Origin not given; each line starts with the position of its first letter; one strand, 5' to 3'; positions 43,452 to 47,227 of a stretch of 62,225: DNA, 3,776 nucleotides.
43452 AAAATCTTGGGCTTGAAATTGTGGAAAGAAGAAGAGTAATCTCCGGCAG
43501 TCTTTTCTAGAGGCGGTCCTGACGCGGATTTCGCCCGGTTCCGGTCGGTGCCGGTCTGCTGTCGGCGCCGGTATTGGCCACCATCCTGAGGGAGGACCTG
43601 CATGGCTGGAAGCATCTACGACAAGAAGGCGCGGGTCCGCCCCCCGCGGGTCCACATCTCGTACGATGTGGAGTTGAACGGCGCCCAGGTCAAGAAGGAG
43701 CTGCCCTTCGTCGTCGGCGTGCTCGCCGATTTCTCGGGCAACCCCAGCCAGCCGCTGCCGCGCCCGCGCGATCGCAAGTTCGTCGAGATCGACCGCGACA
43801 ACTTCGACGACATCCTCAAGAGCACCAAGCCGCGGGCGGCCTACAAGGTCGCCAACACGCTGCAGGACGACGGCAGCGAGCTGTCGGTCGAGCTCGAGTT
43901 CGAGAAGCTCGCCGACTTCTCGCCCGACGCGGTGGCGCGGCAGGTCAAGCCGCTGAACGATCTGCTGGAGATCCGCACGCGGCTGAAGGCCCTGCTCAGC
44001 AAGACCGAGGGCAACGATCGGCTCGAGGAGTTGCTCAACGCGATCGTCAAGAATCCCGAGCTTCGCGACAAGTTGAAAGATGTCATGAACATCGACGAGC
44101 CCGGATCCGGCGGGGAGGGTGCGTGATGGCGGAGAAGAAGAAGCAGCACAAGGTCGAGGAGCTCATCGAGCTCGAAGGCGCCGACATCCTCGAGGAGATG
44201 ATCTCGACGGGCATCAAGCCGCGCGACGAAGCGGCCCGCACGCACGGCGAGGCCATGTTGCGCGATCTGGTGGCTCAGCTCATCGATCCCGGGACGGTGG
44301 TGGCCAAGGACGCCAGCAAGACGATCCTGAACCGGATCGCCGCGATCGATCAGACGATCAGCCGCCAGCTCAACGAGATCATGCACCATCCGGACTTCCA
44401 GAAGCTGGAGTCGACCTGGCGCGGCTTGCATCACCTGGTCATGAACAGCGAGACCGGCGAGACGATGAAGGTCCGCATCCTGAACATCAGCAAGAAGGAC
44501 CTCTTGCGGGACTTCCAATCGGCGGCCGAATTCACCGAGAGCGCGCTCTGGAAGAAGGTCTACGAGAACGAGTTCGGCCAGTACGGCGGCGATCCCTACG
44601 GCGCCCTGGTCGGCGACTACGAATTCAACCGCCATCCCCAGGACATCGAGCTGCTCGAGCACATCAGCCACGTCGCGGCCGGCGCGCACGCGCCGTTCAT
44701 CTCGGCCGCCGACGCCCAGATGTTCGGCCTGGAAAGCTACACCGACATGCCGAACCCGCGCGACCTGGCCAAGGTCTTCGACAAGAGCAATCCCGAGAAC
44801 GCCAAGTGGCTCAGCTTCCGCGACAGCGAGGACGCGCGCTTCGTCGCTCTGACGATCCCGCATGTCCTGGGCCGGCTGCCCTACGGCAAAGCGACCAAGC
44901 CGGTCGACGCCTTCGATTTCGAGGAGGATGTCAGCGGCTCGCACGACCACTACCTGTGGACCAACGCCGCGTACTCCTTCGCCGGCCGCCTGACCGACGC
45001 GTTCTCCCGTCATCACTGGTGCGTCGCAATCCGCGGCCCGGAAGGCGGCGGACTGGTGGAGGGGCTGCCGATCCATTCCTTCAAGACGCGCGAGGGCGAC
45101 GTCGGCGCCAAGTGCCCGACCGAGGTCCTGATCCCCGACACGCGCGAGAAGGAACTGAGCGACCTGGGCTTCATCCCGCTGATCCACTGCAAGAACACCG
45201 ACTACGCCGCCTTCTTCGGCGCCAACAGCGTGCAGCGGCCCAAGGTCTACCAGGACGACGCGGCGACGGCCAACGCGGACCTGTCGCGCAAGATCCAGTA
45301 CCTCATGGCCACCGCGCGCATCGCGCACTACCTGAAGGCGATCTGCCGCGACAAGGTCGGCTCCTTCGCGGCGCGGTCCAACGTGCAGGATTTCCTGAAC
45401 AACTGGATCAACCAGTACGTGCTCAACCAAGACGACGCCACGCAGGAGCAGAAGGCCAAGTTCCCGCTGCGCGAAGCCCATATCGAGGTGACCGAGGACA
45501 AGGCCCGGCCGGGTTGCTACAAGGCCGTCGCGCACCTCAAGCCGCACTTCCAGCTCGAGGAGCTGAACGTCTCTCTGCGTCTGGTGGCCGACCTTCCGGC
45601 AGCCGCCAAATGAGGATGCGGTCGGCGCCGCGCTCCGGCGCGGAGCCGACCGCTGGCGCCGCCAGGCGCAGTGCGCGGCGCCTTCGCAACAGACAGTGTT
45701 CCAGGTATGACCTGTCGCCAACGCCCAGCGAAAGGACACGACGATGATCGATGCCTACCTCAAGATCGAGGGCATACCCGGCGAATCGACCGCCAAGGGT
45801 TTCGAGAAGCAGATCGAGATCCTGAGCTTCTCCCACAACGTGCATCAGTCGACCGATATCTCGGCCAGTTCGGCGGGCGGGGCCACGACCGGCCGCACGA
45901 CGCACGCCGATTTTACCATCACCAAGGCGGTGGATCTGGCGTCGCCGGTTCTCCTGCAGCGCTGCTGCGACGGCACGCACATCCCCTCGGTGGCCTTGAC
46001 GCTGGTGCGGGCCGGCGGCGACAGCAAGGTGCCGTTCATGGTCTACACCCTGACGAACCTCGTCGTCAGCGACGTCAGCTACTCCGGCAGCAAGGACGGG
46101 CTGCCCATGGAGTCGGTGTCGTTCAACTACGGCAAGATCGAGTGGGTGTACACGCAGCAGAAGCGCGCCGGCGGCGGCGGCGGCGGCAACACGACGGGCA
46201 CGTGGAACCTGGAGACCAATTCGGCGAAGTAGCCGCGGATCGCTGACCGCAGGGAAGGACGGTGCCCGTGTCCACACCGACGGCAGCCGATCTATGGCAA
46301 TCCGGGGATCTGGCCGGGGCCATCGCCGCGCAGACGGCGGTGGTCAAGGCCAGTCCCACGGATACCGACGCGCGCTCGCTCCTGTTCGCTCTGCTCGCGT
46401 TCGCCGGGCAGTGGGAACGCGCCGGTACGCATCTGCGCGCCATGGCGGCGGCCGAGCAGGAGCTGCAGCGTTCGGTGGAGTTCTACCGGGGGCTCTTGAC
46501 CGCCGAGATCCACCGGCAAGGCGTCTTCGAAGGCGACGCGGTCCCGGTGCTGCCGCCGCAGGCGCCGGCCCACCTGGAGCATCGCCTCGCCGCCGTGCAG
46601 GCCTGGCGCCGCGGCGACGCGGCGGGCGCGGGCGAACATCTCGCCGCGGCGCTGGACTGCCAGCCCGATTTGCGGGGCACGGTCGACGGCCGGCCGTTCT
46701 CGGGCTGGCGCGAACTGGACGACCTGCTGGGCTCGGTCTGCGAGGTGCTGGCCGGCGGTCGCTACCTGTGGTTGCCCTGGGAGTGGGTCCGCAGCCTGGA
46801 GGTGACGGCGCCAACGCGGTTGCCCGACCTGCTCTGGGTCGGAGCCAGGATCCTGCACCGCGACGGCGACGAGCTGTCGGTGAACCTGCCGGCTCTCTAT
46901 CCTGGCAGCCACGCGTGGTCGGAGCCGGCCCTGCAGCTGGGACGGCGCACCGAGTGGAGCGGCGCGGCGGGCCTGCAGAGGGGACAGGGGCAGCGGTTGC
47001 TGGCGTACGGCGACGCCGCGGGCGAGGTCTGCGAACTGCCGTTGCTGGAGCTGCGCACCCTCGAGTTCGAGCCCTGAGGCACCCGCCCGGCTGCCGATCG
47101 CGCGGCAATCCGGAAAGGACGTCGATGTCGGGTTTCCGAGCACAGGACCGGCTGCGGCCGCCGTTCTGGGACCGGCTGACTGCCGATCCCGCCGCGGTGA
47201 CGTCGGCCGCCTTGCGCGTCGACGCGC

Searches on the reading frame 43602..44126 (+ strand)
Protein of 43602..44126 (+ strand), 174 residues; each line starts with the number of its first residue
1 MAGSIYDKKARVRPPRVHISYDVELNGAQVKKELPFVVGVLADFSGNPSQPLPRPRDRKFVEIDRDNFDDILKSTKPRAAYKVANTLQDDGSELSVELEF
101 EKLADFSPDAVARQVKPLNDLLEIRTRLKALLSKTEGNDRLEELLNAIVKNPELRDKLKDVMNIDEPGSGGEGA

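Call 9: search_protein_families(library=pfam, proteins=[window:43602-44126:+], max_evalue=0.01)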
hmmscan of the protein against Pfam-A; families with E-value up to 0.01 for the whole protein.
window:43602-44126:+ (174 aa): 1 family
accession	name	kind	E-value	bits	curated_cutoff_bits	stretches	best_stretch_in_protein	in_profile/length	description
PF05591.17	T6SS_VipA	-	4.5e-57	192.6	24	1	10-160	2-152/155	Type VI secretion system, VipA, VC_A0107 or Hcp2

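Call 49: find_encoding_contigs(protein=window:43602-44126:+, flank=4000, max_places=10)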
Protein window:43602-44126:+ (174 aa): 5 contigs read that carry it; 2 places shown.
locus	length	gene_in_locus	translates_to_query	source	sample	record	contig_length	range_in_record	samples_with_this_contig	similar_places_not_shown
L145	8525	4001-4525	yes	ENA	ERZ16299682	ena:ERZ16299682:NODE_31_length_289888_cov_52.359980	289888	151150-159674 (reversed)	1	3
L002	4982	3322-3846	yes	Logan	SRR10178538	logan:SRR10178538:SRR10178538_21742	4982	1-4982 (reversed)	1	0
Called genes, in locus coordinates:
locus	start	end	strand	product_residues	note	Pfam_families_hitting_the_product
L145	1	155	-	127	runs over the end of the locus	PF13665:Tox-PAAR-like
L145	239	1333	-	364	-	PF00109:ketoacyl-synt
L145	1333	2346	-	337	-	PF09937:DUF2169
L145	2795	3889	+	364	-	PF06812:ImpA_N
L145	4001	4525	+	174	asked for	PF05591:T6SS_VipA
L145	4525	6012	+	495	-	PF05943:VipB, PF18945:VipB_2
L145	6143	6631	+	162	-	PF05638:T6SS_HCP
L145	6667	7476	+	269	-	PF14559:TPR_19 (weak), PF07024:ImpE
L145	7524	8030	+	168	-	PF04965:GPW_gp25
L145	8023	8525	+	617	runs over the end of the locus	PF05947:T6SS_TssF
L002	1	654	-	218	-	?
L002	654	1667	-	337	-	PF09937:DUF2169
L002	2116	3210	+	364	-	PF06812:ImpA_N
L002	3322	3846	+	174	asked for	PF05591:T6SS_VipA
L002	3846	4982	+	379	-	?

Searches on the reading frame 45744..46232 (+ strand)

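Call 9: search_protein_families(library=pfam, proteins=[window:45744-46232:+], max_evalue=0.01)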
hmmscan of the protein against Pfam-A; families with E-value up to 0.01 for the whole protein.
window:45744-46232:+ (162 aa): 1 family
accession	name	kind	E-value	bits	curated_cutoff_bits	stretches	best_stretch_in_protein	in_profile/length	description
PF05638.18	T6SS_HCP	-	2.8e-43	147.7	23.5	1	5-136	1-129/129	Type VI secretion system effector, Hcp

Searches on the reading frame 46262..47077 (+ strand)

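Call 40: search_protein_families(library=pfam, proteins=[window:46262-47077:+], max_evalue=0.001)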
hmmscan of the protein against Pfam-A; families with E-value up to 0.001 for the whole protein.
window:46262-47077:+ (271 aa): 2 families
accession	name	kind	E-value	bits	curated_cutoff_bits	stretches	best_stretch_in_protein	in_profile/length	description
PF07024.18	ImpE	-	6.7e-31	107.3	25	1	143-258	1-117/122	ImpE protein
PF14559.12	TPR_19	-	1.6e-05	25.6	25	1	11-67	1-57/68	Tetratricopeptide repeat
